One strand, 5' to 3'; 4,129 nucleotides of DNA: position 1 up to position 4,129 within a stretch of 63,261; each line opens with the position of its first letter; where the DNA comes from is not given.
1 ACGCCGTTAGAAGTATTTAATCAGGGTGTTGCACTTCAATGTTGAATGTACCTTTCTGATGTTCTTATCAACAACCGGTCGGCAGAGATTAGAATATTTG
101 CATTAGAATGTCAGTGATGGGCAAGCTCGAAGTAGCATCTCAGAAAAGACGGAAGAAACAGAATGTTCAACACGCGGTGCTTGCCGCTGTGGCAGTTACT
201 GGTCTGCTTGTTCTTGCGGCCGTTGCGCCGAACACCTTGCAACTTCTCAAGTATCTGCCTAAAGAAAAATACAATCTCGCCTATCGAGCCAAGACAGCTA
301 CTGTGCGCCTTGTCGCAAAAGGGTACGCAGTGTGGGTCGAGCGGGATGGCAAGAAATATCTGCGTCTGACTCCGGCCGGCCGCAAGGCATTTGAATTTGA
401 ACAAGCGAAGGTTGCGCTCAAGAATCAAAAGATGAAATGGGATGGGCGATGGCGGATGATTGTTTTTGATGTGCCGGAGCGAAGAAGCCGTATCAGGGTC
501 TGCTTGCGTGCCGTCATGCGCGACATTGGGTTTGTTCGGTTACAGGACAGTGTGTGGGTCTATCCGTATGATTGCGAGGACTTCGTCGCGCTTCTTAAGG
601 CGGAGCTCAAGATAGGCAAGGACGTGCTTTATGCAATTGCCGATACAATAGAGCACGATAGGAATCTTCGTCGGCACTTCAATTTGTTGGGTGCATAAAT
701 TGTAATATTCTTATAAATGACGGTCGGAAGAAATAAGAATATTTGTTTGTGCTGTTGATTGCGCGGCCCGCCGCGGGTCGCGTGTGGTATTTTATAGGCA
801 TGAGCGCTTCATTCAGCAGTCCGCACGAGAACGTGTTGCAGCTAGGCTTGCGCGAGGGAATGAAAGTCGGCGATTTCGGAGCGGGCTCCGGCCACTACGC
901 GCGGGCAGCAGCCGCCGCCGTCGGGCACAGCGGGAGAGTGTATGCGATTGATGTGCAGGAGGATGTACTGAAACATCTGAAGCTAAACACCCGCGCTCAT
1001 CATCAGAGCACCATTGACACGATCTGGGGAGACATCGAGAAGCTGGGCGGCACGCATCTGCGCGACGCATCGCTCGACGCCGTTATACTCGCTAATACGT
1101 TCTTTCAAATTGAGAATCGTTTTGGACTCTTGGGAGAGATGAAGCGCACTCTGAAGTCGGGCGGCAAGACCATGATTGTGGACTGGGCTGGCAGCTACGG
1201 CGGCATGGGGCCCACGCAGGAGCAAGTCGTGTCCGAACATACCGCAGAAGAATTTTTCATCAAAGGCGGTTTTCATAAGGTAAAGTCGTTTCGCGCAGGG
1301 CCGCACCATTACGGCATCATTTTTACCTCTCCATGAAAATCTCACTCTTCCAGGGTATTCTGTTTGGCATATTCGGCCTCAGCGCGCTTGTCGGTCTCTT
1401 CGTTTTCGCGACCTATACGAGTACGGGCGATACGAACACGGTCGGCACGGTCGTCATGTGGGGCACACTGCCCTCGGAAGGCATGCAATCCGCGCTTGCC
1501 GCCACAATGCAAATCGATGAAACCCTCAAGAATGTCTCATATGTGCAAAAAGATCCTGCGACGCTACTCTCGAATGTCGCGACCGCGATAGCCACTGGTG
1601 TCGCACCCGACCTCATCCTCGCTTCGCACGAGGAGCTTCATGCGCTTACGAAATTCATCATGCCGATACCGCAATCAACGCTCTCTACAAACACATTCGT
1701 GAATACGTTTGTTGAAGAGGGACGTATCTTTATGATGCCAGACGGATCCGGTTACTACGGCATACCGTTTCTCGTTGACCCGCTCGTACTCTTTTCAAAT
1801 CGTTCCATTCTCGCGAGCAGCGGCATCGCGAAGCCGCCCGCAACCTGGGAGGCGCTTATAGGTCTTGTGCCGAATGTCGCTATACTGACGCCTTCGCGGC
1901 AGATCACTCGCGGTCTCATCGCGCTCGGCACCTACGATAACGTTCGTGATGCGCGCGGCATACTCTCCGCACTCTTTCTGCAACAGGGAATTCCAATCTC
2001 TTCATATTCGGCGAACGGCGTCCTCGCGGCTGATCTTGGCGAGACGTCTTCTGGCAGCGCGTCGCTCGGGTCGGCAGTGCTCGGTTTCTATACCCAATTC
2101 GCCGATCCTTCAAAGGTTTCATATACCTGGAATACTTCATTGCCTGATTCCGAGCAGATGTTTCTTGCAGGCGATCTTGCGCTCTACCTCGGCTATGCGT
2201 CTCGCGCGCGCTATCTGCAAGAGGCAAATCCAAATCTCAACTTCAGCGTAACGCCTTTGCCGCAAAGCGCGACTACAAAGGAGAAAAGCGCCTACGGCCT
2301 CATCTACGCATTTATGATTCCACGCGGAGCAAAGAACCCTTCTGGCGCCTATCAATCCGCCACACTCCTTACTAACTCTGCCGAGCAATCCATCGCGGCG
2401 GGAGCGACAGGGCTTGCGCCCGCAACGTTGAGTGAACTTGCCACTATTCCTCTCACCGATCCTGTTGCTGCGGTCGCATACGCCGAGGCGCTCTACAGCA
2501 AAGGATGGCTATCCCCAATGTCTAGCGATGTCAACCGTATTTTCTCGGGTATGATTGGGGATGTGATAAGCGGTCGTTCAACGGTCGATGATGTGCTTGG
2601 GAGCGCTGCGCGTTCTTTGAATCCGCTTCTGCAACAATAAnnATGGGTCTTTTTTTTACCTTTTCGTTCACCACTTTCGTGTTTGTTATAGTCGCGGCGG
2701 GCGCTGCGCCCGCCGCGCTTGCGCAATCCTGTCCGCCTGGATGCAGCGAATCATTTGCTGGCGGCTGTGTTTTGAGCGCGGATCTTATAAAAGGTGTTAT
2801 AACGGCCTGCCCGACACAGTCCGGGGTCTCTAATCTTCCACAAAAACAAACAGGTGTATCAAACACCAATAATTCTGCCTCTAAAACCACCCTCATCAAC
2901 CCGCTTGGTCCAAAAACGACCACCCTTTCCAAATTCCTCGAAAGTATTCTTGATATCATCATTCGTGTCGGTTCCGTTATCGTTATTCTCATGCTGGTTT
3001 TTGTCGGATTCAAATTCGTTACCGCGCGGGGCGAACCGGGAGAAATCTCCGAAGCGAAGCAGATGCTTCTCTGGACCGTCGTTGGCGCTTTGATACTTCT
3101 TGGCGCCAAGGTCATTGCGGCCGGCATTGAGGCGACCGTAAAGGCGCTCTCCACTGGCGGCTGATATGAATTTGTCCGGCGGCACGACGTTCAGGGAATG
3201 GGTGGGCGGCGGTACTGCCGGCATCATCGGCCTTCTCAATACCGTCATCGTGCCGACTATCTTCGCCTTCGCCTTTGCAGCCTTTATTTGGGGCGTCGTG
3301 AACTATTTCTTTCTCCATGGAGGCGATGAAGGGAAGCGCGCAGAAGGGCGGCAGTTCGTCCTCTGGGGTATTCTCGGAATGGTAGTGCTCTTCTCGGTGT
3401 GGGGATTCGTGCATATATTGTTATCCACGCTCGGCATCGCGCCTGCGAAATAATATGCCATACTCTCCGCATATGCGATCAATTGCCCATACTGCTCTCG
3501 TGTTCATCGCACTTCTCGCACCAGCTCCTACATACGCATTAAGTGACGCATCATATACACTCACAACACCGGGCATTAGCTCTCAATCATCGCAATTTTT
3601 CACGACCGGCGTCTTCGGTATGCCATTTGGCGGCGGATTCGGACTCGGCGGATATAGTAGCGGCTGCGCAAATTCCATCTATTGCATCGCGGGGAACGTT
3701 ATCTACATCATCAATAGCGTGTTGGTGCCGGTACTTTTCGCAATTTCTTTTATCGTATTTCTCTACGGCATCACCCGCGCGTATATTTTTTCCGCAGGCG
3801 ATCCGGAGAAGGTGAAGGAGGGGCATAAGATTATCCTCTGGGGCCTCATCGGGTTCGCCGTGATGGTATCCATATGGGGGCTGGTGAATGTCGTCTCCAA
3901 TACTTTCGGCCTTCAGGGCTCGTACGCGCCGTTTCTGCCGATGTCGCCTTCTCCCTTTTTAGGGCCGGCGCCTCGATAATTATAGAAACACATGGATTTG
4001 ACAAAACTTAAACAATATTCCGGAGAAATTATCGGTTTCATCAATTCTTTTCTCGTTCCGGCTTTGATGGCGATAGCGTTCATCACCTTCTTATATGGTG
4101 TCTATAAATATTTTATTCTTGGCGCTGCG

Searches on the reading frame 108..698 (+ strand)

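Call 79: search_protein_families(library=pfam, proteins=[window:108-698:+], max_evalue=0.01)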
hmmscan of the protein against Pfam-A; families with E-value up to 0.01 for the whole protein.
window:108-698:+ (196 aa): 2 families
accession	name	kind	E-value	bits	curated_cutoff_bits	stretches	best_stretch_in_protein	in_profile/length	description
PF20803.2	PaaX_M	-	1.4e-18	67.2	24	1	109-185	2-78/83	PaaX protein central Cas2-like domain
PF09827.14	CRISPR_Cas2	-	0.0084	16.7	23.8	0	115-164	2-48/74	CRISPR associated protein Cas2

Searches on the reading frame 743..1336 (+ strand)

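Call 79: search_protein_families(library=pfam, proteins=[window:743-1336:+], max_evalue=0.01)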
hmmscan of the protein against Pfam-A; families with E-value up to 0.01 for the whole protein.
window:743-1336:+ (197 aa): 15 families
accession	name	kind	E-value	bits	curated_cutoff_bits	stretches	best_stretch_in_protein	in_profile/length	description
PF13847.12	Methyltransf_31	-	1.3e-14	54.5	27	1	37-158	2-114/145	Methyltransferase domain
PF08241.18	Methyltransf_11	-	1.6e-14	54.7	21.2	1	44-144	2-94/95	Methyltransferase domain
PF13649.12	Methyltransf_25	-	6.6e-13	49.6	27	1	44-141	3-97/97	Methyltransferase domain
PF08242.18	Methyltransf_12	-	4.3e-09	37.4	30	1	44-142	2-97/98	Methyltransferase domain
PF01209.24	Ubie_methyltran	-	2.2e-08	34.2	20.1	1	35-147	44-153/233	ubiE/COQ5 methyltransferase family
PF01135.25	PCMT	-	2.4e-07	31.2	20.3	1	18-98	50-133/210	Protein-L-isoaspartate(D-aspartate) O-methyltransferase (PCMT)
PF13489.12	Methyltransf_23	-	2.2e-05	24.7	27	1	29-151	11-122/164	Methyltransferase domain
PF01728.25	FtsJ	-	0.00056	20.3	24.1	1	36-84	19-66/181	FtsJ-like methyltransferase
PF05175.20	MTS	-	0.00063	19.9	23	1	38-146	31-139/170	Methyltransferase small domain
PF02475.24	TRM5-TYW2_MTfase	-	0.0011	19.4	28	1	37-115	35-109/164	TRM5/TYW2 methyltransferase domain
PF00891.24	Methyltransf_2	-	0.0021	17.9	22.3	1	36-164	60-183/210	O-methyltransferase domain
PF01269.23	Fibrillarin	-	0.0028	17.3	27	1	29-80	62-113/227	Fibrillarin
PF08704.16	GCD14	-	0.0035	17.5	26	1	32-116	34-119/247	tRNA methyltransferase complex GCD14 subunit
PF13679.12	Methyltransf_32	-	0.0062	17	27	0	39-80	26-70/143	Methyltransferase domain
PF06325.19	PrmA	-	0.0084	16.1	22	1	36-145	159-258/296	Ribosomal protein L11 methyltransferase (PrmA)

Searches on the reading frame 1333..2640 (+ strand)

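Call 19: search_protein_families(library=pfam, proteins=[window:1333-2640:+], max_evalue=0.001)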
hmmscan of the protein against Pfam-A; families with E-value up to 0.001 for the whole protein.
window:1333-2640:+ (435 aa): 2 families
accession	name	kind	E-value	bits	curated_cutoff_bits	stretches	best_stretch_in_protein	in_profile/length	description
PF13416.11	SBP_bac_8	-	1.2e-22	81.5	27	1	68-375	14-272/279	Bacterial extracellular solute-binding protein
PF01547.30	SBP_bac_1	-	1.8e-16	61.4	26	1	66-352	24-306/307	Bacterial extracellular solute-binding protein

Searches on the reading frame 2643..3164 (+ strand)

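Call 79: search_protein_families(library=pfam, proteins=[window:2643-3164:+], max_evalue=0.01)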
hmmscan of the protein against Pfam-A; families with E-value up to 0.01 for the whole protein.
window:2643-3164:+ (173 aa): 2 families
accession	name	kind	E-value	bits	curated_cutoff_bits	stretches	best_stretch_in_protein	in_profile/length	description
PF18895.5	T4SS_pilin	-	1.2e-07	32.1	26.6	1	92-159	2-68/71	Type IV secretion system pilin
PF04956.18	TrbC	-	3.2e-07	30.9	27.9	1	93-162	35-98/98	TrbC/VIRB2 pilin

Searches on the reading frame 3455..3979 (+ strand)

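Call 79: search_protein_families(library=pfam, proteins=[window:3455-3979:+], max_evalue=0.01)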
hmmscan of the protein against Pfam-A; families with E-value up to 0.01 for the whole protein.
window:3455-3979:+ (174 aa): 1 family
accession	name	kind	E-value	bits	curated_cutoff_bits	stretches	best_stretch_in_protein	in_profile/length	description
PF18895.5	T4SS_pilin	-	7.6e-09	36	26.6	1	81-147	11-71/71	Type IV secretion system pilin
